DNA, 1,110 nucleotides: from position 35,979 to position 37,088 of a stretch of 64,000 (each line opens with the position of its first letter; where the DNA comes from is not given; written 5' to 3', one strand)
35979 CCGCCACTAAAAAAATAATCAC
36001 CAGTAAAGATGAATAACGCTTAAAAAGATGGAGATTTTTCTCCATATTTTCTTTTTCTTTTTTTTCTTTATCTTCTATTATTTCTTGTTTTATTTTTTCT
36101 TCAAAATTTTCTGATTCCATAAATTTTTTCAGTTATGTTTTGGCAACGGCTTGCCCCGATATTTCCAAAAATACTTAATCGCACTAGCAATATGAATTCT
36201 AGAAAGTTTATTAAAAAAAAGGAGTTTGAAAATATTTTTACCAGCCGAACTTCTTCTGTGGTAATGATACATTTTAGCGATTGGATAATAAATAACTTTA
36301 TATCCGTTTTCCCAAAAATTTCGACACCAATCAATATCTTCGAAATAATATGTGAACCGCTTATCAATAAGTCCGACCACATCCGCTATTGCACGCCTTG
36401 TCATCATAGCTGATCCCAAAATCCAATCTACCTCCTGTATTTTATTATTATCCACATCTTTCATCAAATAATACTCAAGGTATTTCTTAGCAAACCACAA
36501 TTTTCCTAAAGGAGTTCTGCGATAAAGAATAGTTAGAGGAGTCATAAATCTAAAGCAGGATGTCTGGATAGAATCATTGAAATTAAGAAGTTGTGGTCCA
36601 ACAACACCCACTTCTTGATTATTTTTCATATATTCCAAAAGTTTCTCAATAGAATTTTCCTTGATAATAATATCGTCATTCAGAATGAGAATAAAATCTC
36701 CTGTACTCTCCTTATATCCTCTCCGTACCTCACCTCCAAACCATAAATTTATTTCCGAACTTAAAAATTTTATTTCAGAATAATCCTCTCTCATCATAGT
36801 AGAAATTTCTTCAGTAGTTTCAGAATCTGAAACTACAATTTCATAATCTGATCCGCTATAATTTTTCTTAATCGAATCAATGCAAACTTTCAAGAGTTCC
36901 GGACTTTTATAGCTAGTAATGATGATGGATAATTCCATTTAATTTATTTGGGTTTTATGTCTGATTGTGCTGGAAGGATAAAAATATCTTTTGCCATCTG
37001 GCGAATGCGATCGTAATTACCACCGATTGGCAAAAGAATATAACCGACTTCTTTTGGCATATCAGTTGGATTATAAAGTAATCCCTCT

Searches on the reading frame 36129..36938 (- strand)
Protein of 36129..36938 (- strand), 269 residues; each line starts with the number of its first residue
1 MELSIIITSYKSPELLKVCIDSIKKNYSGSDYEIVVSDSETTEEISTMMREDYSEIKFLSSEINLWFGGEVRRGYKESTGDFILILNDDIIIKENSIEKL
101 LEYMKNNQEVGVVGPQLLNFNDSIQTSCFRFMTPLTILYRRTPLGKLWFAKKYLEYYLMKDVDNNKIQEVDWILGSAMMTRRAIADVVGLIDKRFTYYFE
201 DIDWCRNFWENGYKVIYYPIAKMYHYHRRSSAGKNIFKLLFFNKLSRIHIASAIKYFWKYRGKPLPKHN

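Call 11: search_protein_families(library=pfam, proteins=[window:36129-36938:-], max_evalue=0.001)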
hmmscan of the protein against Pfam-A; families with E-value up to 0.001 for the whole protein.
window:36129-36938:- (269 aa): 5 families
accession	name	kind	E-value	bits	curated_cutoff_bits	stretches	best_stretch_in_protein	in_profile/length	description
PF00535.33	Glycos_transf_2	-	3.8e-20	72.9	23.3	1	4-122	1-121/168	Glycosyl transferase family 2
PF13641.12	Glyco_tranf_2_3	-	2.7e-16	60.7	27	1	3-232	3-218/230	Glycosyltransferase like family 2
PF13712.12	Glyco_tranf_2_5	-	1.2e-08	35.3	27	1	77-227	51-189/210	Glycosyltransferase like family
PF13632.12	Glyco_trans_2_3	-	3e-07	30.9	27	1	82-228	1-126/198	Glycosyl transferase family group 2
PF13506.12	Glyco_transf_21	-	0.00011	22.2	21.7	0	73-113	24-63/174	Glycosyl transferase family 21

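Call 26: search_protein_families(library=ncbifam, proteins=[window:36129-36938:-], max_evalue=0.001)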
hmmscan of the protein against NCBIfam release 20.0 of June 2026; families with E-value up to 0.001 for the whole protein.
window:36129-36938:- (269 aa): 17 families
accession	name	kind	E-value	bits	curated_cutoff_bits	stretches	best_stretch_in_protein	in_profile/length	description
NF038299.1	EPS_HpsN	equivalog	4.7e-12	45.5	425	1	2-230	2-225/317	hormogonium polysaccharide biosynthesis glycosyltransferase HpsN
NF050050.1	ProtGlycPglI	equivalog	6.2e-11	42.2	500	1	2-119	3-122/306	GalNAc(5)-diNAcBac-PP-undecaprenol beta-1,3-glucosyltransferase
NF053739.1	GlytfEpsEBac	equivalog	1.6e-10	40.4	450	1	3-133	3-135/265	glycosyltransferase EpsE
TIGR03965.1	mycofact_glyco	equivalog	2e-10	40.2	280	1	169-229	225-284/467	mycofactocin biosynthesis glycosyltransferase MftF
NF041875.1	EPS_EpsD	equivalog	8.2e-10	38.6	370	1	3-115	1-115/325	exopolysaccharide biosynthesis glycosyltransferase EpsD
TIGR04440.1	glyco_TIGR04440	domain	1.3e-09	38.1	70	1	3-126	2-128/215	TIGR00180 family glycosyltransferase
TIGR01556.1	rhamnosyltran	subfamily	9e-08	31.6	200.55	1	20-226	11-201/281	rhamnosyltransferase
NF047683.1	TeichurnBiosyTuaG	equivalog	9.7e-07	28.7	400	1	3-109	8-116/252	teichuronic acid biosynthesis protein TuaG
TIGR04242.1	nodulat_NodC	equivalog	5e-06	25.7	550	1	5-122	52-173/395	chitooligosaccharide synthase NodC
TIGR03937.1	PgaC_IcaA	equivalog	2e-05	23.8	422.3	1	3-113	47-159/407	poly-beta-1,6-N-acetyl-D-glucosamine synthase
NF047588.1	GlcsyltransPgfSStrep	equivalog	4.2e-05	22.9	500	1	1-110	1-116/308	glycosyltransferase PgfS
TIGR04283.1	glyco_like_mftF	equivalog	6.1e-05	22.7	182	1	3-112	1-106/221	TIGR04283 family arsenosugar biosynthesis glycosyltransferase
TIGR03111.1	glyc2_xrt_Gpos1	hypoth_equivalog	6.7e-05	21.9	363.95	1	3-131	51-183/439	TIGR03111 family XrtG-associated glycosyltransferase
NF041394.1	GtaseAglG_Halo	equivalog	0.00011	21.7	440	1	1-114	1-117/304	glucosyl-dolichyl phosphate glucuronosyltransferase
NF007482.0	PRK10073.1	equivalog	0.00012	21.2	423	1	2-108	7-114/334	glycosyltransferase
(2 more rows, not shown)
